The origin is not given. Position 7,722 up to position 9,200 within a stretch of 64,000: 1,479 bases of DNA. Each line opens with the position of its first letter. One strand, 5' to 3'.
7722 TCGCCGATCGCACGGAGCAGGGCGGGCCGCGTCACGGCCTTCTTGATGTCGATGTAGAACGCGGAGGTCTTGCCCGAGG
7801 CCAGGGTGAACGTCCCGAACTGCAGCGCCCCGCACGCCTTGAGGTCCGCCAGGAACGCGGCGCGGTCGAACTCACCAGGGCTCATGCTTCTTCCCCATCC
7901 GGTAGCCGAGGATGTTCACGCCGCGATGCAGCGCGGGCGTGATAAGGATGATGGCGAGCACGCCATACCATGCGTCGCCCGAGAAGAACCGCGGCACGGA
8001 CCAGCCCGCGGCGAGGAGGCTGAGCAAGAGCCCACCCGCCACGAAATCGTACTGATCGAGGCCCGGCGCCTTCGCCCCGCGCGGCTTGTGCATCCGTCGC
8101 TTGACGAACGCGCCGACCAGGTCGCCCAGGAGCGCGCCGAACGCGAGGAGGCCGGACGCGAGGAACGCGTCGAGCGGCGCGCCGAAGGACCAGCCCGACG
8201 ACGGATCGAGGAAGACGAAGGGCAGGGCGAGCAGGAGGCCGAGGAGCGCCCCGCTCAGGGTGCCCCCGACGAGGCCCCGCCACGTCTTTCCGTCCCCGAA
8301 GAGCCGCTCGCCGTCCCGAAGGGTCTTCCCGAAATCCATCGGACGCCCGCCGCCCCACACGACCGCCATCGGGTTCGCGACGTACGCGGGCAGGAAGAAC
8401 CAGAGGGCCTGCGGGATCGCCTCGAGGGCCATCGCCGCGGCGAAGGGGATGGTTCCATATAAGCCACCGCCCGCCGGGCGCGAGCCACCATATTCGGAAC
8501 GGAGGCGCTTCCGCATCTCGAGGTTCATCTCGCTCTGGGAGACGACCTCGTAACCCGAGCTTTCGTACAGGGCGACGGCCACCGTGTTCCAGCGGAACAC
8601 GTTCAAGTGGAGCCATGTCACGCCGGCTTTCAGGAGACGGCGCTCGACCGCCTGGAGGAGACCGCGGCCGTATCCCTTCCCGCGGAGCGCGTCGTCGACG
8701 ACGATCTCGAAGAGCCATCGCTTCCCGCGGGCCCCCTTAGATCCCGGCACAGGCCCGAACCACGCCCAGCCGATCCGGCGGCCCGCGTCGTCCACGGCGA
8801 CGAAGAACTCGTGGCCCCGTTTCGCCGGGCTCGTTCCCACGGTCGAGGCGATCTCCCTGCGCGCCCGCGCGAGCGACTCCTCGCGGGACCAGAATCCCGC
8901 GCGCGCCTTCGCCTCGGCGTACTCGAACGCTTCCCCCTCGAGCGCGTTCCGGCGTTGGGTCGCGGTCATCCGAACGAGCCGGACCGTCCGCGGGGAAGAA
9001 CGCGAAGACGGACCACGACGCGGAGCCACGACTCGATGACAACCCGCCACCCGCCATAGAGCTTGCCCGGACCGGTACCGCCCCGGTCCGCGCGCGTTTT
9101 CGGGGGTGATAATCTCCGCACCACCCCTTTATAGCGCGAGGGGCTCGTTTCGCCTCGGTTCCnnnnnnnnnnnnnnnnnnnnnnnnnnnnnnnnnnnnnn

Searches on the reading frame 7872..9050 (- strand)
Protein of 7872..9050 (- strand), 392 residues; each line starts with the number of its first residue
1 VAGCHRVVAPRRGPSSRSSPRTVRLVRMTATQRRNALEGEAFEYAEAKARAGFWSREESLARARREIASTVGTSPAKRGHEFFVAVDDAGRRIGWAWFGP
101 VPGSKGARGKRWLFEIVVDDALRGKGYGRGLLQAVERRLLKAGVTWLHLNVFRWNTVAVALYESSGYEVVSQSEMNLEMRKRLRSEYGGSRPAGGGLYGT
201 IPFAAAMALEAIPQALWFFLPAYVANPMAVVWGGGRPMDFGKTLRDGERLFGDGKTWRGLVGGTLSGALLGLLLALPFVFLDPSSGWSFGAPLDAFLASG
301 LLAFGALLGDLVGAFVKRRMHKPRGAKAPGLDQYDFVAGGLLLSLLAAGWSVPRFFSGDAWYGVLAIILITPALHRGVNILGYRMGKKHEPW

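Call 3: search_protein_families(library=pfam, proteins=[window:7872-9050:-], max_evalue=0.01)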
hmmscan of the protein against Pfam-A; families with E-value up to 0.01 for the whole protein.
window:7872-9050:- (392 aa): 8 families
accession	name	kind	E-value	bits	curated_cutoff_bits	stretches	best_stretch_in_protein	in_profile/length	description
PF01864.22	CarS-like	-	1.7e-45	155.6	22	1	212-392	5-175/175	CDP-archaeol synthase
PF00583.31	Acetyltransf_1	-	3.7e-14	53.4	20.7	1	78-167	30-116/116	Acetyltransferase (GNAT) family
PF13508.13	Acetyltransf_7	-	2e-11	44.5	27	1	79-168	2-83/84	Acetyltransferase (GNAT) domain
PF13673.13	Acetyltransf_10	-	7.1e-07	29.7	23.6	1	107-173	48-113/128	Acetyltransferase (GNAT) domain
PF13420.13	Acetyltransf_4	-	1.2e-05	25.8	24.3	1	53-174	27-141/155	Acetyltransferase (GNAT) domain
PF08445.16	FR47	-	3.4e-05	24.2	22.1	1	113-173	24-83/86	FR47-like protein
PF01148.25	CTP_transf_1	-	7.1e-05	23.2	24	1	254-320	169-228/264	Cytidylyltransferase family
PF13302.13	Acetyltransf_3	-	0.00026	22.1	25.4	1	51-167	25-137/138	Acetyltransferase (GNAT) domain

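Call 4: search_protein_families(library=ncbifam, proteins=[window:7872-9050:-], max_evalue=0.01)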
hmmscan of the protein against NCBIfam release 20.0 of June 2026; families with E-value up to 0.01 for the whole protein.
window:7872-9050:- (392 aa): 9 families
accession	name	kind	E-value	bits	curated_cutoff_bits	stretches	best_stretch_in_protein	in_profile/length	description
NF003114.0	PRK04032.1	equivalog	8.2e-56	188.6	148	1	208-392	3-172/172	CDP-2,3-bis-(O-geranylgeranyl)-sn-glycerol synthase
NF002959.0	PRK03624.1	equivalog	5.5e-11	42.4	124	1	42-184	12-142/147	GNAT family acetyltransferase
TIGR01575.1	rimI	equivalog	1.6e-08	34.8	86.4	1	109-171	54-116/132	ribosomal protein S18-alanine N-acetyltransferase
NF007025.1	PRK09491.1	equivalog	1.5e-07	31.4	173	1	113-171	65-123/145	ribosomal protein S18-alanine N-acetyltransferase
NF040503.1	resist_ArsN1a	equivalog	1.1e-06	28.5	170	1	77-171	44-137/159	arsinothricin resistance N-acetyltransferase ArsN1 family A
NF007853.0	PRK10562.1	equivalog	0.00086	19.5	125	1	111-172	69-125/146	N-acetyltransferase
NF040501.1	resist_ArsN2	equivalog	0.0012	18.5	125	1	80-179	24-113/133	arsenic resistance N-acetyltransferase ArsN2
TIGR03585.1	PseH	equivalog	0.0028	17.8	93.1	1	123-173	89-139/156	UDP-4-amino-4,6-dideoxy-N-acetyl-beta-L-altrosamine N-acetyltransferase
NF000482.1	AAC_3_XI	exception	0.0085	15.9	300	0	110-179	75-145/148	aminoglycoside N-acetyltransferase AAC(3)-XI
